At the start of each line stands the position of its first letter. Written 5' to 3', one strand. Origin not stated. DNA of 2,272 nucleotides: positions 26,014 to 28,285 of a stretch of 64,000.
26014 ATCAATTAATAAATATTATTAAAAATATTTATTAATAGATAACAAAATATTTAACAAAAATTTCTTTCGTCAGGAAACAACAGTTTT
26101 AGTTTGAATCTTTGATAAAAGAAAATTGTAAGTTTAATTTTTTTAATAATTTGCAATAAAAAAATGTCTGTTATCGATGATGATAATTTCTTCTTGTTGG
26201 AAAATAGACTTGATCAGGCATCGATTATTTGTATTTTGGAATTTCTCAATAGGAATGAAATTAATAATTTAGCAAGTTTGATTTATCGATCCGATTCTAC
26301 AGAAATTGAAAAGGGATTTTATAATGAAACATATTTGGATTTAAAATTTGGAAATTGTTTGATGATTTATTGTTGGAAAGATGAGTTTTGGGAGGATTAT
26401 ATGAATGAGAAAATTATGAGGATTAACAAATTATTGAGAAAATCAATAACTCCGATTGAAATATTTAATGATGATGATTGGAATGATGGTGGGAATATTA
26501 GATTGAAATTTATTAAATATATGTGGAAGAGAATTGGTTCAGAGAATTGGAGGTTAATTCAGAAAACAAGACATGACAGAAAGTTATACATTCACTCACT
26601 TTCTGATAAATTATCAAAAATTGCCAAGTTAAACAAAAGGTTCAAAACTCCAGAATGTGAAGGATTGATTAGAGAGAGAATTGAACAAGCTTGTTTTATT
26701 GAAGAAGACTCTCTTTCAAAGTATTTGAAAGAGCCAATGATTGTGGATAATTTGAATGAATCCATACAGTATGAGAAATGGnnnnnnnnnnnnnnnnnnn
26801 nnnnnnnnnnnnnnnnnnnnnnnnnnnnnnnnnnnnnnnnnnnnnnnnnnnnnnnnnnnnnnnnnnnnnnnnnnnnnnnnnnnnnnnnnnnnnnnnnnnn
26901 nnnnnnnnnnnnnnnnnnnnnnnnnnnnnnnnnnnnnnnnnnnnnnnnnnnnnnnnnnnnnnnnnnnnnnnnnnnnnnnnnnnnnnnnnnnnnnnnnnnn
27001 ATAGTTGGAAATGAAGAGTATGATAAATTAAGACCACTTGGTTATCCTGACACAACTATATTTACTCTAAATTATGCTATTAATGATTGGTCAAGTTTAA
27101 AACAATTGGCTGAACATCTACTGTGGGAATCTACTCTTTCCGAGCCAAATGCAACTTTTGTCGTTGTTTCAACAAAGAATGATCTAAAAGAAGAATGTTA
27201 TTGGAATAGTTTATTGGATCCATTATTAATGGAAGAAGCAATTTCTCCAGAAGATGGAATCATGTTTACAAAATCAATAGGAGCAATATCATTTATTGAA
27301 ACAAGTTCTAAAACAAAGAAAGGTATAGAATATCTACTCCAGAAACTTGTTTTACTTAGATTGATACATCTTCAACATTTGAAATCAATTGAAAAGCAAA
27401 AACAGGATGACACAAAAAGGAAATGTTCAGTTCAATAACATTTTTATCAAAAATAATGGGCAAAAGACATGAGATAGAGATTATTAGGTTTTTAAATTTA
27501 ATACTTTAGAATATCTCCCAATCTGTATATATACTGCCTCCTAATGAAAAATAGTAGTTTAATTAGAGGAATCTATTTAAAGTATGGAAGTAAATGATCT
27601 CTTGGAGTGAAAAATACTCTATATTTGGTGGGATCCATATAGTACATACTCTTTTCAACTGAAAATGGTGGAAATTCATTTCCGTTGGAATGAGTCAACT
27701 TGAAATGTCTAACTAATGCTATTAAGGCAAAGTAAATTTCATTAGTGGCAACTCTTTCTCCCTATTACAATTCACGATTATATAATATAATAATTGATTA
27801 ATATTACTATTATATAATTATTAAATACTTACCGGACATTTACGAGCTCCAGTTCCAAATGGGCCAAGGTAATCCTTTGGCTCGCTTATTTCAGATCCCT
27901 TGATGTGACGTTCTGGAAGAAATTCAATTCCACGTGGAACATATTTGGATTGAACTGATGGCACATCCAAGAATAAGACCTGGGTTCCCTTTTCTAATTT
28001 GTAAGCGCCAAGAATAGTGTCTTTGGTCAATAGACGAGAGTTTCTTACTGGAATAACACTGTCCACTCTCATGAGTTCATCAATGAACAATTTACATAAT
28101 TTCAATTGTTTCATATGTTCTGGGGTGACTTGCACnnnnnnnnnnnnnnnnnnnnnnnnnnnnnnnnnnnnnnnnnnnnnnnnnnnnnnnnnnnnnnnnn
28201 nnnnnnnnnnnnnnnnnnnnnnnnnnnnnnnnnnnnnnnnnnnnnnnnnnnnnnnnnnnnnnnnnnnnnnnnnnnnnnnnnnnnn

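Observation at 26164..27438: Rho-like GTPase predicted to be GTPase-dead, with a 200-aa N-terminal extension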

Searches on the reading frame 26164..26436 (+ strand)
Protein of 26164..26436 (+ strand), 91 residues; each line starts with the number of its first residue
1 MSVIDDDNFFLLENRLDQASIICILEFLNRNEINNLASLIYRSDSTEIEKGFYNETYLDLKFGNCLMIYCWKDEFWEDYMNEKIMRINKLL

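Call 26: search_protein_families(library=pfam, proteins=[window:26164-26436:+], max_evalue=10)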
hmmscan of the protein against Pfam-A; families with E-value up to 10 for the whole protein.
seq(91 aa): 0 families

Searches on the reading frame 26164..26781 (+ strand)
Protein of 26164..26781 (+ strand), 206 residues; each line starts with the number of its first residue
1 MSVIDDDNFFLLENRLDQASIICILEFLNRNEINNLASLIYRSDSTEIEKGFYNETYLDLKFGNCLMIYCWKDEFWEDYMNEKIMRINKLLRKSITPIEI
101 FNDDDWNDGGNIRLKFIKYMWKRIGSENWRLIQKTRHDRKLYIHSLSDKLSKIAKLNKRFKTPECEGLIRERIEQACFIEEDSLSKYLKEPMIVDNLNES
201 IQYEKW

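Call 25: find_homologous_proteins(query=A2, max_evalue=0.01)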
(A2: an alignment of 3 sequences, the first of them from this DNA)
Query A2 (3 sequences) (206 aa, profile of the alignment): 1 proteins with E <= 0.01 among 1195 candidates.
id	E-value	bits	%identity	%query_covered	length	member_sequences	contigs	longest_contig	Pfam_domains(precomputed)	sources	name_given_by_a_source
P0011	8.2e-65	236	43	65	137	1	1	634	-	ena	-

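Call 26: search_protein_families(library=pfam, proteins=[window:26164-26781:+], max_evalue=10)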
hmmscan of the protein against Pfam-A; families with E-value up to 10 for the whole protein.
seq(206 aa): 0 families

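Call 29: search_solved_structures(query=A2, max_evalue=10, show_alignments=3)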
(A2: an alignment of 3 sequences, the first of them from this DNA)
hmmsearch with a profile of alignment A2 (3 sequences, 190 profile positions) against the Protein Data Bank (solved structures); distinct sequences matched with E-value up to 10: 7.
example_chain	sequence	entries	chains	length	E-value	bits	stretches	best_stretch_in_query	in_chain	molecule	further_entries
9sxc_A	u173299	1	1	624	0.085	15.7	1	82-142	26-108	Dot/Icm secretion system substrate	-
8fkp_NO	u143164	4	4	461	0.15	14.9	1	66-136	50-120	Ribosomal RNA processing protein 1 homolog A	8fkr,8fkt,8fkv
2dnr_A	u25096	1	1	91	0.52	13.1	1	45-84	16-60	Synaptojanin-1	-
1t2k_D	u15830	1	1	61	0.93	12.3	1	120-156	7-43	Cyclic-AMP-dependent transcription factor ATF-2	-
3f1i_H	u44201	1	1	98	0.99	12.2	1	127-156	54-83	Hepatocyte growth factor-regulated tyrosine kinase substrate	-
1m8p_A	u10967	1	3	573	1.3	11.8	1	75-138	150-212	sulfate adenylyltransferase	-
1i2d_A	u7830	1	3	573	1.4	11.7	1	76-138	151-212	ATP SULFURYLASE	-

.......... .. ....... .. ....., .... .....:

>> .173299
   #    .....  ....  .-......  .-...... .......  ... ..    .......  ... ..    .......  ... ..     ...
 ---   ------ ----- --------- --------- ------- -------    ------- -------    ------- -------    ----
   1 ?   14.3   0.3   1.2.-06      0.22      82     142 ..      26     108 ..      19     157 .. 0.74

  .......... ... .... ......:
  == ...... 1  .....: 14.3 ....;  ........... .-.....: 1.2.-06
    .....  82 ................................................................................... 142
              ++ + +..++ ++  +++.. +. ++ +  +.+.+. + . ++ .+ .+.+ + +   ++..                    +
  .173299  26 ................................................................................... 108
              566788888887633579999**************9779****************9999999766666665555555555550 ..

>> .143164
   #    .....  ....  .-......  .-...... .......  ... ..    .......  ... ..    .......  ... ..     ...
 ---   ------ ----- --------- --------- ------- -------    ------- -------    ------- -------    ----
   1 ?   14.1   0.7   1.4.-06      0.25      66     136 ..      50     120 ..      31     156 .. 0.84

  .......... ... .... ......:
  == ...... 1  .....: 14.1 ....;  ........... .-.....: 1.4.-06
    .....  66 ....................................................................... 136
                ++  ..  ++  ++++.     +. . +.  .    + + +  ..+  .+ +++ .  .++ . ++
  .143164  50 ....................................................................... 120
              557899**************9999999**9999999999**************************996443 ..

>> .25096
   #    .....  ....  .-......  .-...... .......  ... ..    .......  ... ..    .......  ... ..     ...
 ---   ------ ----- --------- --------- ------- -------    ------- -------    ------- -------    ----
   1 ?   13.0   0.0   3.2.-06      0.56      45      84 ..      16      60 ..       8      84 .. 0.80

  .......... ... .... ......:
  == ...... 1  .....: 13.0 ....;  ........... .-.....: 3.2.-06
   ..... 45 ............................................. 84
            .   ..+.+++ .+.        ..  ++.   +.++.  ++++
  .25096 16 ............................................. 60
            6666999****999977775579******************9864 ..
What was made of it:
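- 26164..26775 (+): Whole N-terminal extension (residues 1-204), lineage-specific and predicted mostly helical at low confidence. No Pfam or PDB match (calls 26, 29).
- Tried and rejected: A PDB profile search of the N-terminus gave only chance-level hits at E>=0.085, none of them an F-box protein (call 29).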

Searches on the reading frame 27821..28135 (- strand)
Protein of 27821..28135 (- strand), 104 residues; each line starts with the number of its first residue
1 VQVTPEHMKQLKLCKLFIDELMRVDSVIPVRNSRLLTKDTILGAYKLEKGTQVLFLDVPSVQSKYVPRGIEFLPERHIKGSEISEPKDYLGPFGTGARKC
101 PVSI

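Call 61: search_protein_families(library=pfam, proteins=[window:27821-28135:-], max_evalue=0.001)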
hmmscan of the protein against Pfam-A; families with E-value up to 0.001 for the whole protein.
window:27821-28135:- (104 aa): 1 family
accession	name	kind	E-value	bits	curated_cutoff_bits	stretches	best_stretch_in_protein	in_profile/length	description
PF00067.27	p450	-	7.9e-14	51.7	22.8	1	3-101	313-412/462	Cytochrome P450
